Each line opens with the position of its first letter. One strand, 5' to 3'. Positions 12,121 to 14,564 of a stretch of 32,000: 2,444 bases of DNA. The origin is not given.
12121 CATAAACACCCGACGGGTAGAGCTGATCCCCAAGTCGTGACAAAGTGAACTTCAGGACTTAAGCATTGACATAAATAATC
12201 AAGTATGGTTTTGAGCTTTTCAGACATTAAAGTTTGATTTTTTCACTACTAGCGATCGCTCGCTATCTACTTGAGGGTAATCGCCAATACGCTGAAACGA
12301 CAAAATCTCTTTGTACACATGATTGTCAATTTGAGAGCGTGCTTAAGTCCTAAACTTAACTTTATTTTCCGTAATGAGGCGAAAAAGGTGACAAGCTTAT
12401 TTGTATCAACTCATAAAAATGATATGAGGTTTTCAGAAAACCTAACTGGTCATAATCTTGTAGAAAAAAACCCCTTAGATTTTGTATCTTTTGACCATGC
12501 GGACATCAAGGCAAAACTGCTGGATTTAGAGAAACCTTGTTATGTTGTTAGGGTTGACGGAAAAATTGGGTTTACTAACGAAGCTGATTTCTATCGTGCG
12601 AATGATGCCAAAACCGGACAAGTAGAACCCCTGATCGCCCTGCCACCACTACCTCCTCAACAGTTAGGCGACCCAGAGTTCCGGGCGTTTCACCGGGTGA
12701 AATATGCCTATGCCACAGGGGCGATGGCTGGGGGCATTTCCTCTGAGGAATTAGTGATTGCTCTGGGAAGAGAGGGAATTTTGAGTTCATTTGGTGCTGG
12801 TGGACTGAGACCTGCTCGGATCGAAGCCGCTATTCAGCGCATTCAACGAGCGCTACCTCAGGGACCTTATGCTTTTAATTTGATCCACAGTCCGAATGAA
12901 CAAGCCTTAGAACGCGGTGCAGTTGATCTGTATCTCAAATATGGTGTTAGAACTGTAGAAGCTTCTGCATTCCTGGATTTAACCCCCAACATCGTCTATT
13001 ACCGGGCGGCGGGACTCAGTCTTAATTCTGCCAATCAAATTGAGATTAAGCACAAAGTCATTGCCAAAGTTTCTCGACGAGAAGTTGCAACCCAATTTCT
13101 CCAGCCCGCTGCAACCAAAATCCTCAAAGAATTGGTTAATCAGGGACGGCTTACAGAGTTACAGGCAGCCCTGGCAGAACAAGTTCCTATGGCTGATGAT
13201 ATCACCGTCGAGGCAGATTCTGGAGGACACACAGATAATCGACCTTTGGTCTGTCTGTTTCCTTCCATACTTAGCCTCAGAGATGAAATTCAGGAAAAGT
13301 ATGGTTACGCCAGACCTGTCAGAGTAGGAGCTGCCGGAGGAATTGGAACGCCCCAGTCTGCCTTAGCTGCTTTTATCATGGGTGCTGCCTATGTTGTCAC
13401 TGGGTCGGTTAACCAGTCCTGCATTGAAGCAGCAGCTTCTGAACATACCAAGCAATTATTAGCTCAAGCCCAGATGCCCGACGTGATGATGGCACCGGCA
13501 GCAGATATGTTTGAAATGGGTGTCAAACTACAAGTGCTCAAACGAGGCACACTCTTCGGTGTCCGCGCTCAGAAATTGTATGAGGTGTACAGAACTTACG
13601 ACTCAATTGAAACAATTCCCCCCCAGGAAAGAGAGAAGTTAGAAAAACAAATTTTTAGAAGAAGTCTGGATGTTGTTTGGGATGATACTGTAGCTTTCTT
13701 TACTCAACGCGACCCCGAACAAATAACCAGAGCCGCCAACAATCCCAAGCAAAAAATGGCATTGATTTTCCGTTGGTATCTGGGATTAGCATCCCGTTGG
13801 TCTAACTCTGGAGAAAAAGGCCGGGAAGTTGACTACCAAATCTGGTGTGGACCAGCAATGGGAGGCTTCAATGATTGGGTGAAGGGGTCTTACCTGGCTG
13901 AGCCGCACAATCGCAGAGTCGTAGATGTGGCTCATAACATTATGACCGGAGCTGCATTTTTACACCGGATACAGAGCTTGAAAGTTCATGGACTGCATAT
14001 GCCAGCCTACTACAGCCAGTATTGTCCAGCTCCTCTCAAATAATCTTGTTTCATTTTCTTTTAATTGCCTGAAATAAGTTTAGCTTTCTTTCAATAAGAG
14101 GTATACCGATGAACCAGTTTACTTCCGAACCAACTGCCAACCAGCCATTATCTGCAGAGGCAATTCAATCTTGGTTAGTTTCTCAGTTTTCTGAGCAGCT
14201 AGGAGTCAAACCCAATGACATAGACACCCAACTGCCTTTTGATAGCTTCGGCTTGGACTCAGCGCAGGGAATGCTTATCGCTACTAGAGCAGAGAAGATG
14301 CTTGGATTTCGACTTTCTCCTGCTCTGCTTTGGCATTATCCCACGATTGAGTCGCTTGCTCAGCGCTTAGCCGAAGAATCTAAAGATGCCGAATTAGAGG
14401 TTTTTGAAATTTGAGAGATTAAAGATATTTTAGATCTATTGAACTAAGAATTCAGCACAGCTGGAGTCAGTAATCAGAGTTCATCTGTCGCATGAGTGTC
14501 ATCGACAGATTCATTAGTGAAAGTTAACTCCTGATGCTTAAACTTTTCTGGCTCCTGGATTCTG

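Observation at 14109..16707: Free-standing carrier protein with acidic tail plus a docking-domain protein of unrecognisable fold: candidate novel chain-release/tailoring module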

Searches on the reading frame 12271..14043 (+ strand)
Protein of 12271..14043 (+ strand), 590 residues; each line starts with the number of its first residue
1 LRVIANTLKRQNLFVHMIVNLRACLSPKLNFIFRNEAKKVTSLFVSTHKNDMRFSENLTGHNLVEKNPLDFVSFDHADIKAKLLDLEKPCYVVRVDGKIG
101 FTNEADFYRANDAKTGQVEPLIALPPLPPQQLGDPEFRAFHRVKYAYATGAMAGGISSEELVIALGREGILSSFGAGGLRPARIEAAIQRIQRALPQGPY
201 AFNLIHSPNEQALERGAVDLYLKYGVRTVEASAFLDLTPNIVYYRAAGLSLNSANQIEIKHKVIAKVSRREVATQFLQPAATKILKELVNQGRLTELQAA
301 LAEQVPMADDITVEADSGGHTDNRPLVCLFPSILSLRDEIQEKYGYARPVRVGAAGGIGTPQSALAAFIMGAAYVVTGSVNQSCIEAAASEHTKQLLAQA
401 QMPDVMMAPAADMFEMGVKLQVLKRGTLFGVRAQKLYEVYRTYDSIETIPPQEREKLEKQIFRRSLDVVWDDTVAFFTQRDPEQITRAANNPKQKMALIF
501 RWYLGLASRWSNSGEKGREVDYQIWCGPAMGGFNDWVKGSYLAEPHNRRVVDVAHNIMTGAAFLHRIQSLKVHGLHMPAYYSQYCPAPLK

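Call 5: search_protein_families(library=pfam, proteins=[window:12271-14043:+], max_evalue=0.01)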
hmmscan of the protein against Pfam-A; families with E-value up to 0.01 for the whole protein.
window:12271-14043:+ (590 aa): 3 families
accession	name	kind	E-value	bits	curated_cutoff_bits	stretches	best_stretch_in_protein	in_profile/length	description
PF21607.2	FabD_helical_ins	-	1.5e-35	121.7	27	1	443-522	1-80/80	[Acyl-carrier-protein] S-malonyltransferase, inserted helical domain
PF18328.6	PfaD_N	-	1.6e-19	70.1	26.3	1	68-126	4-62/62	Fatty acid synthase subunit PfaD N-terminal domain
PF03060.21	NMO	-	3.6e-11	43.5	28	1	149-412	15-256/331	Nitronate monooxygenase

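Call 6: search_protein_families(library=ncbifam, proteins=[window:12271-14043:+], max_evalue=0.01)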
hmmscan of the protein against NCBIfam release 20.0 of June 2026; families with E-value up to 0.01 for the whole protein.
window:12271-14043:+ (590 aa): 2 families
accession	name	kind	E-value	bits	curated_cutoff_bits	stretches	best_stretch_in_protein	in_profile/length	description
TIGR02814.1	pfaD_fam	subfamily_domain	1.8e-204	679.6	449.25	1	129-566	3-442/444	PfaD family polyunsaturated fatty acid/polyketide biosynthesis protein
TIGR03151.1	enACPred_II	equivalog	9.2e-05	21.9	453.1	0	350-410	162-222/307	enoyl-[acyl-carrier-protein] reductase FabK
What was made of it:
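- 12271..14043 (+): PfaD-type enoyl reductase, directly upstream of ACP*. The true start is probably downstream of the TTG at 12271. TIGR02814 E=1.8e-204 (call 6).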

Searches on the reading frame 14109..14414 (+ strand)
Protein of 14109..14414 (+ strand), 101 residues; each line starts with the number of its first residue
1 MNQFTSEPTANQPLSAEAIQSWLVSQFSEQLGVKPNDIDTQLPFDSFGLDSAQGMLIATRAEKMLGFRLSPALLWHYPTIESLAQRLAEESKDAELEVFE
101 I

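Call 5: search_protein_families(library=pfam, proteins=[window:14109-14414:+], max_evalue=0.01)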
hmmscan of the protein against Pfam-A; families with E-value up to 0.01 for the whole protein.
window:14109-14414:+ (101 aa): 2 families
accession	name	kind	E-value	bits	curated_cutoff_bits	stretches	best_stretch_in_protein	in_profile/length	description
PF00550.31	PP-binding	-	1.7e-14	54.2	20.8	1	22-87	2-67/67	Phosphopantetheine attachment site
PF23297.2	ACP_SdgA_C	-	0.00049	20.6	27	1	12-87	4-79/95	Highly reducing polyketide synthase sdgA, C-terminal ACP domain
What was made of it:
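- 14109..14414 (+): Stand-alone carrier protein (ACP*), 101 aa. Attachment serine in GLDS (aa 48-51, nt 14250-14261). PF00550 E=1.7e-14 (call 5).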

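Call 6: search_protein_families(library=ncbifam, proteins=[window:14109-14414:+], max_evalue=0.01)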
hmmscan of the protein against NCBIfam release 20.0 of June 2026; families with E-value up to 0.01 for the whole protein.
window:14109-14414:+ (101 aa): 4 families
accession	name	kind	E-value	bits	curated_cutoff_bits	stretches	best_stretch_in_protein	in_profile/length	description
NF040607.1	mycolic_Pks13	equivalog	5.1e-10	37.4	2100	1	15-95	2-82/1680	polyketide synthase Pks13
NF045894.1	PKS_plus_SDR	equivalog_domain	1.4e-05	22.9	1740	1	17-90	1438-1512/1515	type I polyketide synthase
NF004716.0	PRK06060.1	equivalog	0.00047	18.4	1228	1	34-91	562-619/705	p-hydroxybenzoic acid--AMP ligase FadD22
NF038078.1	NRPS_MxcG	equivalog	0.0014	15.9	2300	1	9-93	965-1047/1442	myxochelin non-ribosomal peptide synthetase MxcG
